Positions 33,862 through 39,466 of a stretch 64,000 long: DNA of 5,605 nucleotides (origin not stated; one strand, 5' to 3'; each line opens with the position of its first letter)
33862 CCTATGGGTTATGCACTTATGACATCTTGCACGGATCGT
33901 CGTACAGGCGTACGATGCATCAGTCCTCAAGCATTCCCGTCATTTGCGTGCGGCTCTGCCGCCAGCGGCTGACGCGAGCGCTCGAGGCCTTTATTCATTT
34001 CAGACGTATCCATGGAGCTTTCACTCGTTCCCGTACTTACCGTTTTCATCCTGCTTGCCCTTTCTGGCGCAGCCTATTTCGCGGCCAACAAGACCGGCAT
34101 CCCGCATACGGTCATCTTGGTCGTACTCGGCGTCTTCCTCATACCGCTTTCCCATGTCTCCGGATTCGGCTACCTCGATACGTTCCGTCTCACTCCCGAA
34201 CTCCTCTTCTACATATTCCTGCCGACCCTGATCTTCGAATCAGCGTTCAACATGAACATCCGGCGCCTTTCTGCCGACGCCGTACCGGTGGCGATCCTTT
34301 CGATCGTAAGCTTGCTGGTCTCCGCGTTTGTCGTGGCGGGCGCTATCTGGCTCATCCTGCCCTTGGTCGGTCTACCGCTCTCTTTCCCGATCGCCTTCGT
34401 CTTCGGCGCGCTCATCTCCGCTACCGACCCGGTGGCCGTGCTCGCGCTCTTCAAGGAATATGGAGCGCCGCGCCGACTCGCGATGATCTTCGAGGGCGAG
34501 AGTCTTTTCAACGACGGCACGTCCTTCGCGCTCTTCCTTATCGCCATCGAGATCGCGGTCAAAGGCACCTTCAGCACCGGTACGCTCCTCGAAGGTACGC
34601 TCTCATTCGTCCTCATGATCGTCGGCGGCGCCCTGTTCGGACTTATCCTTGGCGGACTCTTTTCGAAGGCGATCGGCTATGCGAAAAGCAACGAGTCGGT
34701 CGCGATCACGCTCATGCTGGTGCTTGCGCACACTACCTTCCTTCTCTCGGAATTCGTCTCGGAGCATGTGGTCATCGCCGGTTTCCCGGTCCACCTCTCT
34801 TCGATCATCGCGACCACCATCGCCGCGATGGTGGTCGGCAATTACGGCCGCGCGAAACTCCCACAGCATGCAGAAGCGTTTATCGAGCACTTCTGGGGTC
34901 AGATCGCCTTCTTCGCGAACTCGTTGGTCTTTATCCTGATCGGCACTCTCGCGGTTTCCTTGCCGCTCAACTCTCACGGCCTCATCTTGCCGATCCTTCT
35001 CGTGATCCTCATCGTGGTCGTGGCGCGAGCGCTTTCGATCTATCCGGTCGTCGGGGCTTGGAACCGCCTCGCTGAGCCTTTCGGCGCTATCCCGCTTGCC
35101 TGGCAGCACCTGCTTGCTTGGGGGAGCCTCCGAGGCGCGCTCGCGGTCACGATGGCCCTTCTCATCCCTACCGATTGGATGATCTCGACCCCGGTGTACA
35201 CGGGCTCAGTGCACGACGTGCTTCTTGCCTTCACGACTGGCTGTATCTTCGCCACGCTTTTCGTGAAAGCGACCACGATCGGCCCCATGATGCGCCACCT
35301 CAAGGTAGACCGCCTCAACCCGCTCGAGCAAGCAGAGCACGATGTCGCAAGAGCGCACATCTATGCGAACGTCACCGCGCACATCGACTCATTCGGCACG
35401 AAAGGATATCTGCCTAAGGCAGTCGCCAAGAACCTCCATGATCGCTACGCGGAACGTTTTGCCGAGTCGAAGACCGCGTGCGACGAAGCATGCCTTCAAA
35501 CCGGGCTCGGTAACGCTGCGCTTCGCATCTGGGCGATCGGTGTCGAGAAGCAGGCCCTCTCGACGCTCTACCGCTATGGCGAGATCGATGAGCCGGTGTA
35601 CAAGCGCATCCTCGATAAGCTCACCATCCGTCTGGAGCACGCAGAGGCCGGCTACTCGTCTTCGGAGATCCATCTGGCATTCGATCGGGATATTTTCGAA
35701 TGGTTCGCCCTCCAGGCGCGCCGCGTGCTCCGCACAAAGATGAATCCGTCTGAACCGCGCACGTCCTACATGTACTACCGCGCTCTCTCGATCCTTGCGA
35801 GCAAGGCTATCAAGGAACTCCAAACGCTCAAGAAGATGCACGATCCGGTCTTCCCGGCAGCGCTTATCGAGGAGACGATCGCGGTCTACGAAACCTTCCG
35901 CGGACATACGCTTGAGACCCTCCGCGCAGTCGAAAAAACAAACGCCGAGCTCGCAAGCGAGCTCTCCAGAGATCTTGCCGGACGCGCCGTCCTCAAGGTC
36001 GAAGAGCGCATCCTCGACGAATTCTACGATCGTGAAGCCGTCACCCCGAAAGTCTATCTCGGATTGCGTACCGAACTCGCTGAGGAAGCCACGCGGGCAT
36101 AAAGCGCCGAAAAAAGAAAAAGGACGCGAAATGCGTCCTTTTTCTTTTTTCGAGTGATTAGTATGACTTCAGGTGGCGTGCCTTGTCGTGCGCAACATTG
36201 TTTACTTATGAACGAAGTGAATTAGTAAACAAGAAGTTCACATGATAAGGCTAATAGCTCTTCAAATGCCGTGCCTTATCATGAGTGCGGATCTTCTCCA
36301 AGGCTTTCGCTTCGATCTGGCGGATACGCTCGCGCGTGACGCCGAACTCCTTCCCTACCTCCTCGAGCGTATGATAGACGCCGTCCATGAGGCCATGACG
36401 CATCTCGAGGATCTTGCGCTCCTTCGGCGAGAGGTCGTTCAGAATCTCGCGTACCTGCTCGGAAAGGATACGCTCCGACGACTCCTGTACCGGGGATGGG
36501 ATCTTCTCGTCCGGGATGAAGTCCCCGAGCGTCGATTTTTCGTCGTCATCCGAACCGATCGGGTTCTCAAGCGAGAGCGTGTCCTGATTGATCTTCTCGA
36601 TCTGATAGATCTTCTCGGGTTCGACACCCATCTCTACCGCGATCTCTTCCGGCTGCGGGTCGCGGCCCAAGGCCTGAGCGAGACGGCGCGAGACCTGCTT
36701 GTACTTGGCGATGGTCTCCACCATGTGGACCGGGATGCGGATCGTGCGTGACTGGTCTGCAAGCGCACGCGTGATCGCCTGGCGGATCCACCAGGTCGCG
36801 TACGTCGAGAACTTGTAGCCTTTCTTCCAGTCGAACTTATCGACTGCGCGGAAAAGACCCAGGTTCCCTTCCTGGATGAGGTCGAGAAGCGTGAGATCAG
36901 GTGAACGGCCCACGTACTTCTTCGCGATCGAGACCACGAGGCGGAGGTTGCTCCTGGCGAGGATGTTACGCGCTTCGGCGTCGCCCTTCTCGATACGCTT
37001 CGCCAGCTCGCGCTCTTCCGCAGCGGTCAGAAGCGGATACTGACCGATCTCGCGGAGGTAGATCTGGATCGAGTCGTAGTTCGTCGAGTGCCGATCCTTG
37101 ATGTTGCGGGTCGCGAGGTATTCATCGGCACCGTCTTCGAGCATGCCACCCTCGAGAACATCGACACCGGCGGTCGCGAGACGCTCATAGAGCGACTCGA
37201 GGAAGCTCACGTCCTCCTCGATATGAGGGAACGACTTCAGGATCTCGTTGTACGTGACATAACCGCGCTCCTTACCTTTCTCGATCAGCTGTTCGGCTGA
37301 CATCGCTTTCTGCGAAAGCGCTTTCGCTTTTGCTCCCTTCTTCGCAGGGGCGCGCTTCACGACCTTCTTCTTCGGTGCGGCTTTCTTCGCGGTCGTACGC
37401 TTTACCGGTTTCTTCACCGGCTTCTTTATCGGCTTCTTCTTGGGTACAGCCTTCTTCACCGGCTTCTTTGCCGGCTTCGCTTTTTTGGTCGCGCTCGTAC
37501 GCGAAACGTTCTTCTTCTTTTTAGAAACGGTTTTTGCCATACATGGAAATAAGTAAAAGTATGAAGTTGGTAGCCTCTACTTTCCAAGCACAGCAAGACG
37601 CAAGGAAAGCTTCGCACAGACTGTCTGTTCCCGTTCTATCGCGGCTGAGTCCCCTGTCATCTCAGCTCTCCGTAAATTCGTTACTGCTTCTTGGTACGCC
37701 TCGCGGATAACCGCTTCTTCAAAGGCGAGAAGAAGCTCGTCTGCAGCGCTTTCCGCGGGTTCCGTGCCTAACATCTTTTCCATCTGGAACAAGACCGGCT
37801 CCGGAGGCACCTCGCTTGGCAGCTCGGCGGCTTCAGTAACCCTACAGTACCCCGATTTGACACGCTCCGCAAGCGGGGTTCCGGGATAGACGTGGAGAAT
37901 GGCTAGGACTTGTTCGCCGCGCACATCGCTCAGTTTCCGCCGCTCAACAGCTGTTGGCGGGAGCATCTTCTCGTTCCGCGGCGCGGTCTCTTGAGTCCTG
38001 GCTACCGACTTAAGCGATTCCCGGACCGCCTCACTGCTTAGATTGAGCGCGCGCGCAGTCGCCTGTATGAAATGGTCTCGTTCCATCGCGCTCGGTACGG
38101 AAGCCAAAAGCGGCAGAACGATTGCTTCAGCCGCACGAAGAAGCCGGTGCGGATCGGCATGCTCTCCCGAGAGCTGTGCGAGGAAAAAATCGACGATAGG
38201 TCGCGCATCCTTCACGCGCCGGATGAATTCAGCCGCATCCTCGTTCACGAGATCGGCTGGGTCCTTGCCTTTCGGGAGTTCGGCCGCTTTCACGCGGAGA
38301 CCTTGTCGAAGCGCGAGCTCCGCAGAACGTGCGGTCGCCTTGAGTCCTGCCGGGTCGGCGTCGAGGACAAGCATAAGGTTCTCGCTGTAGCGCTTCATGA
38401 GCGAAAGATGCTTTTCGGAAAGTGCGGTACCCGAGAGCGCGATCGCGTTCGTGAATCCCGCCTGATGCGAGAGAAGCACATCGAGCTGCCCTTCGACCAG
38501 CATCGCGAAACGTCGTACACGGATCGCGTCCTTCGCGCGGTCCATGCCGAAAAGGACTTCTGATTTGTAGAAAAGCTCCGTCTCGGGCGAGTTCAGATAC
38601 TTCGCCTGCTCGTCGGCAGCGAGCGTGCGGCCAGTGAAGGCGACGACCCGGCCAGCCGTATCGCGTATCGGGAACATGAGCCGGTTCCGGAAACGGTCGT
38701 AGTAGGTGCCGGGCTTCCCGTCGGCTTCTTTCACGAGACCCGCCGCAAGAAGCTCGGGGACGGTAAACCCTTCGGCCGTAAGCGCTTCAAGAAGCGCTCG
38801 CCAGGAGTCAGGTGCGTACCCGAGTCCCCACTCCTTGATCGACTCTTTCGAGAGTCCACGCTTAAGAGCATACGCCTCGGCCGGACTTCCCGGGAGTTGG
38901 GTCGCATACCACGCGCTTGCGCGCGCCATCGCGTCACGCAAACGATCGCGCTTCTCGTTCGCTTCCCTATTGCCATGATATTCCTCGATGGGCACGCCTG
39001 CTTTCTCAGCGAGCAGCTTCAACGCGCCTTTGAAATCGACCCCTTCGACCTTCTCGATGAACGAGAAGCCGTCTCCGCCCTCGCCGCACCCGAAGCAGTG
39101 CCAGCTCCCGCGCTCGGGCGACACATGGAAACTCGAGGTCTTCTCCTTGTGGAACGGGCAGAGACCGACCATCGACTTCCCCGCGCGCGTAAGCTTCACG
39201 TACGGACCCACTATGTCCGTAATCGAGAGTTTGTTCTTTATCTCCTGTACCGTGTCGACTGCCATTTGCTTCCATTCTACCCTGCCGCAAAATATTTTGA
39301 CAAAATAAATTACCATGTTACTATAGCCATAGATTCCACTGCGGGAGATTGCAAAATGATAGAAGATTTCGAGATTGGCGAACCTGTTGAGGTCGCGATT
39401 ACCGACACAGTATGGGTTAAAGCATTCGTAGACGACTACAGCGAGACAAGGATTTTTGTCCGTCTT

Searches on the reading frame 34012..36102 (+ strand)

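Call 101: search_protein_families(library=pfam, proteins=[window:34012-36102:+], max_evalue=0.0001)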
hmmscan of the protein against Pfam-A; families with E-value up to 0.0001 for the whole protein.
window:34012-36102:+ (696 aa): 1 family
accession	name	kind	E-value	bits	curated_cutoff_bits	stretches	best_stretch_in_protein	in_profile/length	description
PF00999.27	Na_H_Exchanger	-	2.9e-48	165.1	26.2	1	14-428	2-374/375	Sodium/hydrogen exchanger, transmembrane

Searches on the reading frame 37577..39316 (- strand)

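Call 101: search_protein_families(library=pfam, proteins=[window:37577-39316:-], max_evalue=0.0001)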
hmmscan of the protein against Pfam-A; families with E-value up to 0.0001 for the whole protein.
window:37577-39316:- (579 aa): 7 families
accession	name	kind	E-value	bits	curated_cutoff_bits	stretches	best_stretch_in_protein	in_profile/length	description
PF08275.17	DNAG_N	-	5e-39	133.8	26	1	143-262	11-128/128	DNA primase catalytic core, N-terminal domain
PF01807.25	Zn_ribbon_DnaG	-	2.2e-32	111.2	24.9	1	21-111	4-94/98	CHC2 zinc finger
PF13155.12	Toprim_2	-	8.4e-20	71.4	22.1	1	273-356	2-87/88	Toprim-like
PF13662.12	Toprim_4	-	9.8e-13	48.6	25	1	271-344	3-83/85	Toprim domain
PF01751.28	Toprim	-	1e-07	32.5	23.1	1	272-346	3-95/96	Toprim domain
PF13362.12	Toprim_3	-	8.8e-07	29.7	27.2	1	272-359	3-91/95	Toprim domain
PF10410.14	DnaB_bind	-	7.6e-05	23.3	20.6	0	399-429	26-56/56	DnaB-helicase binding domain of primase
